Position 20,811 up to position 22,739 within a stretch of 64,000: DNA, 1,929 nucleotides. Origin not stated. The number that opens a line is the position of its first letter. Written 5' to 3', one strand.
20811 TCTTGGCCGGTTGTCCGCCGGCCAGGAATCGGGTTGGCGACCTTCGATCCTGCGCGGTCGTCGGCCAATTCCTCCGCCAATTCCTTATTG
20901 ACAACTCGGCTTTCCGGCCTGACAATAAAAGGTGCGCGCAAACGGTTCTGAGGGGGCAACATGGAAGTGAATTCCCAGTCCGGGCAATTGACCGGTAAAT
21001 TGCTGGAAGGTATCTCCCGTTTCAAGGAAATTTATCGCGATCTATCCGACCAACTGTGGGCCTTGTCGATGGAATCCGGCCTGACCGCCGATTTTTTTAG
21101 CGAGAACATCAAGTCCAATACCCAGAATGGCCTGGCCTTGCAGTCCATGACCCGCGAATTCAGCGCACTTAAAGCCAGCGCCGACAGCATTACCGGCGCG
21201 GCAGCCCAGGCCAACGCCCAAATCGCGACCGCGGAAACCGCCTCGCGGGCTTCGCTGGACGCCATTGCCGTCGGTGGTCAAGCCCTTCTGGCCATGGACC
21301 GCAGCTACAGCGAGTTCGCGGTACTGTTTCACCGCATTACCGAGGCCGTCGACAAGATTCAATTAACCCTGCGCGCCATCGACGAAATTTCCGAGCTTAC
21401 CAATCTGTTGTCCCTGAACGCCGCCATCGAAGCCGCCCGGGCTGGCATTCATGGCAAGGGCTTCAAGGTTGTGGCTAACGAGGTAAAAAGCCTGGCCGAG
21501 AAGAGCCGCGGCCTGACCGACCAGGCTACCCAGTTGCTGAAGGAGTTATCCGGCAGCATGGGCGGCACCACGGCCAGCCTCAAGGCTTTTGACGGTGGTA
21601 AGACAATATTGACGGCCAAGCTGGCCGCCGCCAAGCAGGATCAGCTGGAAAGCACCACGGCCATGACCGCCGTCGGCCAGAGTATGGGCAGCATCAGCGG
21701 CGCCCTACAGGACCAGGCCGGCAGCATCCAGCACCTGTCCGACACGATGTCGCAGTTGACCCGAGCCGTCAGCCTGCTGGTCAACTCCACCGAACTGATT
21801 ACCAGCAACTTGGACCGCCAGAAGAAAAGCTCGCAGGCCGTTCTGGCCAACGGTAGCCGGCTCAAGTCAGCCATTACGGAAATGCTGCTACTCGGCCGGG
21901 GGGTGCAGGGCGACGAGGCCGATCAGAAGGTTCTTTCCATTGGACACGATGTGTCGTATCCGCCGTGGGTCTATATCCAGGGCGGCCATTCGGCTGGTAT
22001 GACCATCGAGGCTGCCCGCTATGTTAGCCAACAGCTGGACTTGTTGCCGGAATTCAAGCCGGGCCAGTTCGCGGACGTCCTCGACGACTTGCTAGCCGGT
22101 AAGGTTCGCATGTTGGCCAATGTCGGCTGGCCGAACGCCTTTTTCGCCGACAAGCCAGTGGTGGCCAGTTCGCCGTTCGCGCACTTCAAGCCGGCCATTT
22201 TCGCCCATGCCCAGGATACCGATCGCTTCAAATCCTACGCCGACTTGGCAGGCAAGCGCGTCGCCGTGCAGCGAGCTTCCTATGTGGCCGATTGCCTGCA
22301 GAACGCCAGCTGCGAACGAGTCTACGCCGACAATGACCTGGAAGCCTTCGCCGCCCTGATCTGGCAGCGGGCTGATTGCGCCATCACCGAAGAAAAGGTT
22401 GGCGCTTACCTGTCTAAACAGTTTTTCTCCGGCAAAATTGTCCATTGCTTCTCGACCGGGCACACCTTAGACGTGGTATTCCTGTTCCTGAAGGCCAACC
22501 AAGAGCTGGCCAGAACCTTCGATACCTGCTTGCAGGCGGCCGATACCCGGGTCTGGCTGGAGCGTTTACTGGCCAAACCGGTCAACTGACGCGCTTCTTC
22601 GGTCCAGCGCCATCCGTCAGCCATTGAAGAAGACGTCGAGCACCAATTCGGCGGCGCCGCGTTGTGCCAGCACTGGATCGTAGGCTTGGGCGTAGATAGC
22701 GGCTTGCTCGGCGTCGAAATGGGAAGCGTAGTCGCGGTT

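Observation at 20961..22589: Soluble chemoreceptor with inverted architecture: MCP signalling domain followed by a C-terminal solute-binding-protein-like domain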

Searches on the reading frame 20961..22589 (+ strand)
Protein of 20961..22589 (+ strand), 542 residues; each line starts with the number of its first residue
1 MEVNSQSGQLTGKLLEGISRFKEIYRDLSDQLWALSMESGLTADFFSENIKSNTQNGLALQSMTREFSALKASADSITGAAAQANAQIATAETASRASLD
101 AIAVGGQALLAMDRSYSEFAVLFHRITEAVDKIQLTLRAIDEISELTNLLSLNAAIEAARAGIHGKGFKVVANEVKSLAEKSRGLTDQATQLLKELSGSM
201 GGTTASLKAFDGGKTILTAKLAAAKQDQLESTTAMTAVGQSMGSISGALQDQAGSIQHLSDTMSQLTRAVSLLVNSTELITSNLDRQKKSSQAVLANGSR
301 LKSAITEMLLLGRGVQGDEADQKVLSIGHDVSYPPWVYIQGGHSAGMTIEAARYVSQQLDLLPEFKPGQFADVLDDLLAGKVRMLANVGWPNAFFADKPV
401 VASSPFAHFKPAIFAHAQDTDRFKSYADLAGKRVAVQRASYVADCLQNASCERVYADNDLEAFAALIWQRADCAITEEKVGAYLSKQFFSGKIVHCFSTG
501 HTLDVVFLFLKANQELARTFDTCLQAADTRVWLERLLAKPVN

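Call 3: search_protein_families(library=pfam, proteins=[window:20961-22589:+], max_evalue=0.1)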
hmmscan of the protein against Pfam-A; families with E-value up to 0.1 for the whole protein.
window:20961-22589:+ (542 aa): 2 families
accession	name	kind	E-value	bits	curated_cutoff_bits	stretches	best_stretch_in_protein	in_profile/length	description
PF00015.26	MCPsignal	-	1.9e-25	90.2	34.6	1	124-268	26-170/172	Methyl-accepting chemotaxis protein (MCP) signalling domain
PF00497.25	SBP_bac_3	-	4.2e-08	33.5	26.4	1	325-536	1-125/132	Bacterial extracellular solute-binding proteins, family 3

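Call 4: search_protein_families(library=ncbifam, proteins=[window:20961-22589:+], max_evalue=0.1)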
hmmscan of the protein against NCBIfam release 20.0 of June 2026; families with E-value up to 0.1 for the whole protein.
window:20961-22589:+ (542 aa): 13 families
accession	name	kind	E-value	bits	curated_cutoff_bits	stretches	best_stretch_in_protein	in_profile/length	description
NF050802.1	AspChtxCcaA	equivalog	1.9e-14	53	1300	1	108-182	547-621/700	aspartate chemotaxis receptor CcaA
NF058645.1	MCPCtpMPsAe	equivalog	2.8e-14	52.8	900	1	54-303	316-551/558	methyl-accepting chemotaxis protein CtpM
NF041847.1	transduc_aer2_vibrio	equivalog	5.9e-13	47.9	1200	1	68-243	537-706/804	aerotaxis transducer Aer2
NF007309.0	PRK09793.1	equivalog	2.5e-12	46.5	903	1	71-288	302-501/533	methyl-accepting chemotaxis protein IV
NF047851.1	MCPCitTducer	equivalog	2.7e-12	46.6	900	1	98-288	332-504/553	methyl-accepting chemotaxis citrate transducer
NF011622.0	PRK15048.1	equivalog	4.4e-12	45.9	900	1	68-313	298-518/553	methyl-accepting chemotaxis protein II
NF011615.0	PRK15041.1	equivalog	1e-11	44.3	947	1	70-286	302-503/554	methyl-accepting chemotaxis protein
TIGR01096.1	3A0103s03R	subfamily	2.9e-09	36.8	256.35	1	308-525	11-234/250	lysine/arginine/ornithine ABC transporter substrate-binding protein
NF008426.0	PRK11260.1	equivalog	1.2e-05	24.7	312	1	321-473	39-193/266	cystine ABC transporter substrate-binding protein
NF007029.0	PRK09495.1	equivalog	7.3e-05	22.7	303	1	316-477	18-179/248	glutamine ABC transporter substrate-binding protein GlnH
TIGR02168.1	SMC_prok_B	equivalog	0.0045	14.8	567.35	1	59-294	673-901/1181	chromosome segregation protein SMC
NF047516.1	LA_3659_fam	equivalog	0.062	12.9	36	0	238-311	66-139/221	LA_3659 family protein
NF047514.1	SpiroCoCo_N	equivalog_domain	0.062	12.9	75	0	238-311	66-139/221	SpiroCoCo family coiled-coil protein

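Call 5: find_homologous_proteins(query=window:20961-22586:+, max_evalue=0.00001)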
Query window:20961-22586:+ (542 aa): 1291 proteins with E <= 0.00001 among 8000 candidates; the best 120 are listed.
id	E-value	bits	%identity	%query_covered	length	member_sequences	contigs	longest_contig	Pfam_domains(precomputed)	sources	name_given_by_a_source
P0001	1.4e-191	656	59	98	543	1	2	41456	PF00015.27,PF00497.26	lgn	-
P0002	3.5e-186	638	58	98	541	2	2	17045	PF00015.27,PF00497.26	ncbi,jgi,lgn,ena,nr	ncbi:MAG: transporter substrate-binding domain-containing protein [Spirochaetes bacterium]|nr:transp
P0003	1.3e-174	600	57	92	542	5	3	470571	PF00015.27,PF00497.26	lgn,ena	-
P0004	2.5e-173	596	55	96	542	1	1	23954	PF00015.27,PF00497.26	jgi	jgi:methyl-accepting chemotaxis protein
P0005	1.7e-172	593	55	96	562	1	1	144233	PF00015.27,PF00497.26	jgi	jgi:methyl-accepting chemotaxis protein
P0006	6.7e-171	588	55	96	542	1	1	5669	PF00015.27,PF00497.26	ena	-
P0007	6.9e-171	588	55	96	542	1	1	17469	PF00015.27,PF00497.26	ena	-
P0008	1.7e-170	586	54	98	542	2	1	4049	PF00015.27,PF00497.26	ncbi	ncbi:MAG: methyl-accepting chemotaxis protein [Spirochaetota bacterium]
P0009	1.1e-169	584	54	98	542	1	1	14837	PF00015.27,PF00497.26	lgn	-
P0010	1.7e-169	583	54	99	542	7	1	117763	PF00015.27,PF00497.26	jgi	jgi:methyl-accepting chemotaxis protein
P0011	1.0e-167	577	53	99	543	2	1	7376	PF00015.27,PF00497.26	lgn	-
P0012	3.6e-166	572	54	97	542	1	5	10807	PF00015.27,PF00497.26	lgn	-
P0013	1.7e-164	567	53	96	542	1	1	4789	PF00015.27,PF00497.26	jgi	jgi:methyl-accepting chemotaxis protein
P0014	3.7e-161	556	52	96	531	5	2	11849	PF00015.27,PF00497.26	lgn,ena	-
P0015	2.5e-159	550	51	98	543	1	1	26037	PF00015.27,PF00497.26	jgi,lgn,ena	-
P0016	3.3e-159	549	51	98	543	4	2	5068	PF00015.27,PF00497.26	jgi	-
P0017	5.3e-159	549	52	96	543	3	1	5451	PF00015.27,PF00497.26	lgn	-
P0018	5.0e-158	545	52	96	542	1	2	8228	PF00015.27,PF00497.26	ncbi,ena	-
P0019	2.5e-157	543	52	96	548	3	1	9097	PF00015.27,PF00497.26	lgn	-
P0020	2.4e-156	540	53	97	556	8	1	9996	PF00015.27,PF00497.26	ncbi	-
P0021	4.2e-155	536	51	96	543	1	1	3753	PF00015.27,PF00497.26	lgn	-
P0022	5.2e-155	535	52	96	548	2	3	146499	PF00015.27,PF00497.26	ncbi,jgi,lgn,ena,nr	ncbi:MAG TPA: methyl-accepting chemotaxis protein [bacterium]|nr:methyl-accepting chemotaxis protein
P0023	1.1e-154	534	49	96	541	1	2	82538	PF00015.27,PF00497.26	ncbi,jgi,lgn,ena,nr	ncbi:MAG: transporter substrate-binding domain-containing protein [Spirochaetes bacterium]|nr:transp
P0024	1.2e-154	534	50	94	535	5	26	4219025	PF00015.27,PF00497.26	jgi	jgi:methyl-accepting chemotaxis protein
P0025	2.8e-153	530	52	96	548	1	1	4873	PF00015.27,PF00497.26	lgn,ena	-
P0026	3.9e-150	519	49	95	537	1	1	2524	PF00015.27,PF00497.26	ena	-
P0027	1.5e-149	517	49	96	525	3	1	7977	PF00015.27,PF00497.26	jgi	-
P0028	1.2e-148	514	49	95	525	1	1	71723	PF00015.27,PF00497.26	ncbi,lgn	-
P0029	1.3e-146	508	49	95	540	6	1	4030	PF00015.27,PF00497.26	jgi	jgi:methyl-accepting chemotaxis protein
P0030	6.7e-146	505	49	99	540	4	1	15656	PF00015.27,PF00497.26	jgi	jgi:methyl-accepting chemotaxis protein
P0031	4.9e-145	502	50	94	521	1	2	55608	PF00015.27,PF00497.26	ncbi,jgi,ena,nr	ncbi:MAG TPA: hypothetical protein DCG47_03135 [Spirochaetaceae bacterium]|jgi:ABC-type amino acid t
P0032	5.2e-145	502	50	92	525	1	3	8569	PF00015.27,PF00497.26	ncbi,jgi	-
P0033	1.6e-144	501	47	95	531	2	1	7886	PF00015.27,PF00497.26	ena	-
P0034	3.2e-142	493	47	95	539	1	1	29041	PF00015.27,PF00497.26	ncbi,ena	-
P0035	8.4e-141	489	46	99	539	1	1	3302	PF00015.27,PF00497.26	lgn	-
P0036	6.5e-140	486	47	94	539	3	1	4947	PF00015.27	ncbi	-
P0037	1.5e-139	484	47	94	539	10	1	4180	PF00015.27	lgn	-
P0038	4.0e-139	483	47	97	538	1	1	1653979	PF00015.27,PF00497.26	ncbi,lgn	ncbi:methyl-accepting chemotaxis protein [Spirochaetota bacterium]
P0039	4.9e-139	483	47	96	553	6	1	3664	PF00015.27,PF00497.26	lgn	-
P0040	4.9e-139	483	47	94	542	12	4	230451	PF00015.27,PF00497.26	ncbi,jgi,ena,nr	ncbi:MAG TPA: methyl-accepting chemotaxis protein [Spirochaetia bacterium]|nr:methyl-accepting chemo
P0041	1.1e-138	482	48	97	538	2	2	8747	PF00015.27,PF00497.26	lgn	-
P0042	5.1e-138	479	47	97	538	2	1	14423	PF00015.27,PF00497.26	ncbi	-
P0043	1.2e-137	478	46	95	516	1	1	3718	PF00015.27,PF00497.26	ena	-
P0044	4.0e-137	476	47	94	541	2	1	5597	PF00015.27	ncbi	-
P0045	1.1e-136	475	47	95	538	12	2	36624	PF00015.27,PF00497.26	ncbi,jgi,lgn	-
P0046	7.5e-136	472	46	95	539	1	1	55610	PF00015.27,PF00497.26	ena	-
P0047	6.9e-135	469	56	75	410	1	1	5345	PF00015.27,PF00497.26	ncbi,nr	ncbi:MAG: methyl-accepting chemotaxis protein, partial [Spirochaetia bacterium]|nr:methyl-accepting 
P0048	1.8e-133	464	46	94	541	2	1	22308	PF00015.27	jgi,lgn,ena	-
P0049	3.3e-133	463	45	99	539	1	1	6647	PF00015.27,PF00497.26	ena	-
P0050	5.5e-133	463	45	95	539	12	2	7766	PF00015.27,PF00497.26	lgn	-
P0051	1.5e-130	455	47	94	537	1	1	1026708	PF00015.27,PF00497.26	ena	-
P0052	2.3e-128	448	46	95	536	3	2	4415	PF00015.27,PF00497.26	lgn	-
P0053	1.9e-98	349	50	69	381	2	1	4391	PF00015.27,PF00497.26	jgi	-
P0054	3.7e-96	341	48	63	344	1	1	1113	PF00497.26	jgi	jgi:ABC-type amino acid transport substrate-binding protein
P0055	2.0e-94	336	50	59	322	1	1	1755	PF00497.26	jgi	jgi:ABC-type amino acid transport substrate-binding protein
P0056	1.8e-92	329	34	98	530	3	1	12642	PF00015.27,PF00497.26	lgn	-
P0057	1.9e-91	326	34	95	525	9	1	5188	PF00015.27,PF00497.26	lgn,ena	-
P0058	2.0e-90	322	33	99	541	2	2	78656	PF00015.27,PF00497.26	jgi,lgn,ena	-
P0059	2.4e-90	322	33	96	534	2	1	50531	PF00015.27,PF00497.26,PF06103.17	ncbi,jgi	-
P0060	4.1e-90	321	35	95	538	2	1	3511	PF00015.27,PF00497.26,PF06103.17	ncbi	-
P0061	6.8e-90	321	33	97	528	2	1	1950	PF00015.27,PF00497.26,PF06103.17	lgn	-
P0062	2.5e-89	319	33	94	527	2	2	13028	PF00015.27,PF00497.26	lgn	-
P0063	1.6e-88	316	33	97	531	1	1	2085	PF00015.27,PF00497.26,PF06103.17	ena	-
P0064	6.1e-88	314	34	96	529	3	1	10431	PF00015.27,PF00497.26,PF06103.17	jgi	-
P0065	6.8e-88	314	34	95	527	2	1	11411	PF00015.27,PF00497.26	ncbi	-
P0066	1.8e-86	309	34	95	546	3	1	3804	PF00015.27,PF00497.26,PF06103.17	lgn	-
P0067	4.2e-86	308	36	95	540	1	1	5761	PF00015.27,PF00497.26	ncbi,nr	ncbi:MAG: methyl-accepting chemotaxis protein [Spirochaetaceae bacterium]|nr:methyl-accepting chemot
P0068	4.1e-85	305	36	94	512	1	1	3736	PF00015.27,PF00497.26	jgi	jgi:ABC-type amino acid transport substrate-binding protein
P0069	6.6e-85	304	34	92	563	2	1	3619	PF00015.27,PF00497.26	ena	-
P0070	2.4e-84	302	32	95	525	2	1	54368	PF00015.27,PF00497.26,PF06103.17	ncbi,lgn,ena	-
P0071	1.3e-83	300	34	94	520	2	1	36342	PF00015.27,PF00497.26,PF07889.18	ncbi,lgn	-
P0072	3.5e-83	299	32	94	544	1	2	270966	PF00015.27,PF00497.26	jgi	jgi:methyl-accepting chemotaxis protein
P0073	3.8e-83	298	33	95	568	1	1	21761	PF00015.27,PF00497.26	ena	-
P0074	1.1e-81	294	32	96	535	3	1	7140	PF00015.27,PF00497.26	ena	-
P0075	4.6e-81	292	34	96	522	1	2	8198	PF00015.27,PF00497.26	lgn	-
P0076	2.0e-79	286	30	96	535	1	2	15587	PF00015.27,PF00497.26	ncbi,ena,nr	ncbi:MAG: transporter substrate-binding domain-containing protein [Spirochaetales bacterium]|nr:tran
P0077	1.3e-77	280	35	77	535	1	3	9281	PF00015.27,PF00497.26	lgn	-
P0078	9.5e-75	271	32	94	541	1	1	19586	PF00015.27,PF00497.26,PF10498.15,PF07889.18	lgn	-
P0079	7.3e-73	264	33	80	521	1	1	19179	PF00015.27,PF00497.26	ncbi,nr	ncbi:MAG: transporter substrate-binding domain-containing protein [Spirochaetales bacterium]|nr:tran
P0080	3.7e-72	262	30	98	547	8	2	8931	PF00015.27,PF00497.26,PF07902.17,PF28019.1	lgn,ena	-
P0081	2.0e-69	253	30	93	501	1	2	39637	PF00015.27,PF00497.26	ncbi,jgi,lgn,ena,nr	ncbi:MAG TPA: hypothetical protein DCO79_10270 [Spirochaeta sp.]|nr:hypothetical protein [Spirochaet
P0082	8.9e-69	251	30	84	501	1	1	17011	PF00015.27,PF00497.26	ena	-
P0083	8.4e-62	228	31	83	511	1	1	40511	PF00015.27,PF00497.26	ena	-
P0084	2.5e-13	68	44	15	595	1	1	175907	PF00015.27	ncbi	-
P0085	3.1e-13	68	36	33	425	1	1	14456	PF00015.27,PF06103.17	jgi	jgi:methyl-accepting chemotaxis protein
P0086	5.5e-13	67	42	20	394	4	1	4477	PF00015.27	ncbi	-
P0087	8.5e-13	66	48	14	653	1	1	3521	PF00015.27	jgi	jgi:methyl-accepting chemotaxis protein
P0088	1.1e-12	66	31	37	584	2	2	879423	PF00015.27,PF08448.17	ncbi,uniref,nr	ncbi:methyl-accepting chemotaxis protein [Halorientalis brevis]|uniref:Methyl-accepting chemotaxis p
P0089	1.5e-12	66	31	51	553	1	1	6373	PF00015.27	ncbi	-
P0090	1.5e-12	66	36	30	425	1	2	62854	PF00015.27,PF06103.17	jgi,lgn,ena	-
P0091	2.3e-12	65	32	45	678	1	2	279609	PF00015.27,PF02743.25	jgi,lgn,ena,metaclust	metaclust:\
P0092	4.3e-12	64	27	63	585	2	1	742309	PF00015.27,PF11563.15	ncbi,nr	ncbi:globin-coupled sensor protein [Halogeometricum limi]|nr:globin-coupled sensor protein [Halogeom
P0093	5.2e-12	64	54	12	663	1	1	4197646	PF00015.27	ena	-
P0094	7.8e-12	63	47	14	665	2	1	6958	PF00015.27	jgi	jgi:methyl-accepting chemotaxis protein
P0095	8.3e-12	63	31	32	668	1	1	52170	PF00015.27,PF00672.31,PF06103.17,PF27605.1,PF04108.18,PF07889.18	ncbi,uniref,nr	ncbi:methyl-accepting chemotaxis protein [Petrotoga miotherma DSM 10691]|uniref:Methyl-accepting che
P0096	8.4e-12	63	28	64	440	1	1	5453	PF00015.27,PF13682.12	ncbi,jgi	-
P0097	1.2e-11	63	34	31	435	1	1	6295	PF00015.27,PF11563.15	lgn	-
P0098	1.2e-11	63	29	37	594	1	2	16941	PF00015.27,PF12729.14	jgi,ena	-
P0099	1.4e-11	62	28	51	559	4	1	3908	PF00015.27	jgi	-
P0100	1.5e-11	62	39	26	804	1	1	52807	PF00015.27,PF00672.31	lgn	-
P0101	1.8e-11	62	30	40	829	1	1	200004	PF00015.27,PF00672.31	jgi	jgi:methyl-accepting chemotaxis protein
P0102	2.0e-11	62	28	49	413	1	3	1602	PF00015.27,PF08447.19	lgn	-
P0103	2.1e-11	62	31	45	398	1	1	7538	PF00015.27,PF06103.17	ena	-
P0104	3.1e-11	61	54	12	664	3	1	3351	PF00015.27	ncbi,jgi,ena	jgi:methyl-accepting chemotaxis protein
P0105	3.2e-11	61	33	31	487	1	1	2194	PF00015.27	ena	-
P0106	3.3e-11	61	31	40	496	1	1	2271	PF00015.27,PF06103.17,PF11563.15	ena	-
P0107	3.4e-11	61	35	27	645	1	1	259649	PF00015.27,PF00672.31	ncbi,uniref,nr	ncbi:methyl-accepting chemotaxis protein [Vibrio sp. ArtGut-C1]|uniref:methyl-accepting chemotaxis p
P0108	4.3e-11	61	32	27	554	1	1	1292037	PF00015.27,PF13426.14,PF10046.15,PF06103.17,PF20663.4,PF08448.17,PF07889.18,PF00989.32,PF05531.18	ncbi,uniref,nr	ncbi:methyl-accepting chemotaxis protein [Haloarcula onubensis]|uniref:Methyl-accepting chemotaxis p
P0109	5.8e-11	60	35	39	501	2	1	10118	PF00015.27,PF13188.14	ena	-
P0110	5.9e-11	60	39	27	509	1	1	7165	PF00015.27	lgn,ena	-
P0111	6.9e-11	60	37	27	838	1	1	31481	PF00015.27,PF00672.31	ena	-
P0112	8.4e-11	60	28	48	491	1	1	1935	PF00015.27,PF26039.2,PF06103.17,PF08448.17,PF00989.32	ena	-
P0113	8.6e-11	60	32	41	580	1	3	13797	PF00015.27,PF00672.31,PF03036.22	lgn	-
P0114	1.2e-10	59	47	14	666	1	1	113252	PF00015.27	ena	-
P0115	1.2e-10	59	26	39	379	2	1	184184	PF00015.27,PF06103.17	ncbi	-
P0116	1.2e-10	59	54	12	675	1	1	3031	PF00015.27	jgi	jgi:methyl-accepting chemotaxis protein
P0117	1.2e-10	59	54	12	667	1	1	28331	PF00015.27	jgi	jgi:methyl-accepting chemotaxis protein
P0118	1.3e-10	59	34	41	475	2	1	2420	PF00015.27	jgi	jgi:methyl-accepting chemotaxis protein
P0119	1.5e-10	59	32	42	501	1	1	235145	PF00015.27,PF13188.14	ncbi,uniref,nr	ncbi:PAS domain-containing protein [Pelagibius litoralis]|uniref:PAS domain-containing protein n=1 T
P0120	1.5e-10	59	30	45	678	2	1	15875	PF00015.27,PF08376.16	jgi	jgi:methyl-accepting chemotaxis protein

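Call 11: search_solved_structures(query=A1, max_evalue=0.01, show_alignments=0)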
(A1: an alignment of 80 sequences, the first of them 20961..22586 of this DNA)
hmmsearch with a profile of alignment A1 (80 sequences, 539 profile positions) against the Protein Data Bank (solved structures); distinct sequences matched with E-value up to 0.01: 105 (the best 60 are shown).
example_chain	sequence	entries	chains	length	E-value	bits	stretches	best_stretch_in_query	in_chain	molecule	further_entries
2ch7_A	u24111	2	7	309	8.4e-36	126.8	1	68-312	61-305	METHYL-ACCEPTING CHEMOTAXIS PROTEIN | Methyl-accepting chemotaxis protein 2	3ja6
2ch7_B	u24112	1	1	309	1.3e-35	126.1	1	68-312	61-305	METHYL-ACCEPTING CHEMOTAXIS PROTEIN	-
3ja6_H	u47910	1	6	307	1.7e-35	125.7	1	64-311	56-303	Methyl-accepting chemotaxis protein 2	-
6s18_A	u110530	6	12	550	1.9e-28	102.5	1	10-269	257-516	Aromatic acid chemoreceptor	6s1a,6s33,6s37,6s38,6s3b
31cj_A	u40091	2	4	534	9.8e-28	100.1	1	50-263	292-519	Aerotaxis receptor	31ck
3zx6_A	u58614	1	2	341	6.4e-27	97.4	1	8-298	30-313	HAMP, METHYL-ACCEPTING CHEMOTAXIS PROTEIN I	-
8c5v_I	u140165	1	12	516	1e-26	96.8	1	11-282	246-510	Methyl-accepting chemotaxis protein I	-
6s1k_E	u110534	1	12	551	1.3e-26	96.4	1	11-288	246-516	Methyl-accepting chemotaxis protein I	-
1qu7_A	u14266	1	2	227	1.2e-25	93.3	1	72-283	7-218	METHYL-ACCEPTING CHEMOTAXIS PROTEIN I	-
3g67_A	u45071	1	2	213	5e-23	84.6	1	61-263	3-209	Methyl-accepting chemotaxis protein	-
4zv1_A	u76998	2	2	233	9.2e-23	83.7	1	320-537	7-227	AncQR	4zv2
3g6b_A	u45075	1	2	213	1.3e-22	83.2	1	61-263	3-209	Methyl-accepting chemotaxis protein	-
5t0w_A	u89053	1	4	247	7.3e-21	77.5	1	318-537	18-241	AncCDT-1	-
5tuj_C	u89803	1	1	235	1.5e-20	76.5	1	321-537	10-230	Ancestral protein CDT-Anc1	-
4jpb_B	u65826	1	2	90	2.6e-20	75.7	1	128-205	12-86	Methyl-accepting chemotaxis protein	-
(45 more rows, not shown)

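Call 12: find_encoding_contigs(protein=P0003, flank=10000, max_places=2)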
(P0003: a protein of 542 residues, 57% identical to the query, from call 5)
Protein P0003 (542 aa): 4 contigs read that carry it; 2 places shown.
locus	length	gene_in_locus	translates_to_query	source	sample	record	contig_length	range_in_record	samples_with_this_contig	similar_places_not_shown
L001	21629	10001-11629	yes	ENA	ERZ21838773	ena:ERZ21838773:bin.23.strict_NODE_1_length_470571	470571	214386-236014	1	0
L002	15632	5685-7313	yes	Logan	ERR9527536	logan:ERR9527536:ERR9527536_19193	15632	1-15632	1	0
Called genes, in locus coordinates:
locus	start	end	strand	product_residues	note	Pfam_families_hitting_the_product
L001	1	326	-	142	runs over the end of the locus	PF00572:Ribosomal_L13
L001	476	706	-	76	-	PF26391:MamI (weak)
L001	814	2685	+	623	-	PF23161:HTH_RNase_II, PF00773:RNB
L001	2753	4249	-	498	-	-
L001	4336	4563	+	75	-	PF00462:Glutaredoxin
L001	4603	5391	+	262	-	-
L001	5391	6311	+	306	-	PF00657:Lipase_GDSL, PF13472:Lipase_GDSL_2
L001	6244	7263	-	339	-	PF03956:Lys_export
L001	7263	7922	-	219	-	PF03483:B3_4 (weak)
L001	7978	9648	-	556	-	PF00270:DEAD, PF04851:ResIII (weak), PF00271:Helicase_C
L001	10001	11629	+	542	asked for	PF00015:MCPsignal, PF00497:SBP_bac_3 (weak)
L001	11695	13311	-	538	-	PF00990:GGDEF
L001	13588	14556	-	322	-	PF01699:Na_Ca_ex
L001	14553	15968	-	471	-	PF07690:MFS_1, PF13347:MFS_2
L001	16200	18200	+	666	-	PF00330:Aconitase, PF00694:Aconitase_C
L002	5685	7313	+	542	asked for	PF00015:MCPsignal, PF00497:SBP_bac_3 (weak)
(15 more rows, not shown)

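Call 13: find_encoding_contigs(protein=P0024, flank=10000, max_places=2)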
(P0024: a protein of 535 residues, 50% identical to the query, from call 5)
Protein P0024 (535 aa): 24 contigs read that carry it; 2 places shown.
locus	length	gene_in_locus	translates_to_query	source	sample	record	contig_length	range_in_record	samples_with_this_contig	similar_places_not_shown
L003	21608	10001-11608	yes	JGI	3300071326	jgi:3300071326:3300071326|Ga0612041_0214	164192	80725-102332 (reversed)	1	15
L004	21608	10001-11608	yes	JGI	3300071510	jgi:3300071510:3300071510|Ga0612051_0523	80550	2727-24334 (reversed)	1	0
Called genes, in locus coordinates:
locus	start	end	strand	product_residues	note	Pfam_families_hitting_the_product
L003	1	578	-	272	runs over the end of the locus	PF00941:FAD_binding_5, PF03450:CO_deh_flav_C (weak)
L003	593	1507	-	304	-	PF11392:AllH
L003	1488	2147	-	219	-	PF00392:GntR, PF07729:FCD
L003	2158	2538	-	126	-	-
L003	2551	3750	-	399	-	PF00108:Thiolase_N, PF02803:Thiolase_C, PF22691:Thiolase_C_1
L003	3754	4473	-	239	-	-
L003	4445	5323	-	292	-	PF04199:Cyclase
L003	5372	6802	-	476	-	PF06545:AllG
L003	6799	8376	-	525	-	PF27530:HMA_AllF_N, PF02629:CoA_binding, PF00549:Ligase_CoA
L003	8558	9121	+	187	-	PF00857:Isochorismatase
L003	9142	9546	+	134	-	PF01243:PNPOx_N, PF12900:Pyridox_ox_2 (weak), PF16242:Pyrid_ox_like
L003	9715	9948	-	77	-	-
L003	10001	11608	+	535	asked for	PF00015:MCPsignal, PF00497:SBP_bac_3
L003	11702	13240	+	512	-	PF08448:PAS_4 (faint), PF13426:PAS_9 (weak), PF08447:PAS_3 (faint), PF00512:HisKA, PF13581:HATPase_c_2 (weak), PF02518:HATPase_c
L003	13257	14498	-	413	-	PF00999:Na_H_Exchanger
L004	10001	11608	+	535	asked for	PF00015:MCPsignal, PF00497:SBP_bac_3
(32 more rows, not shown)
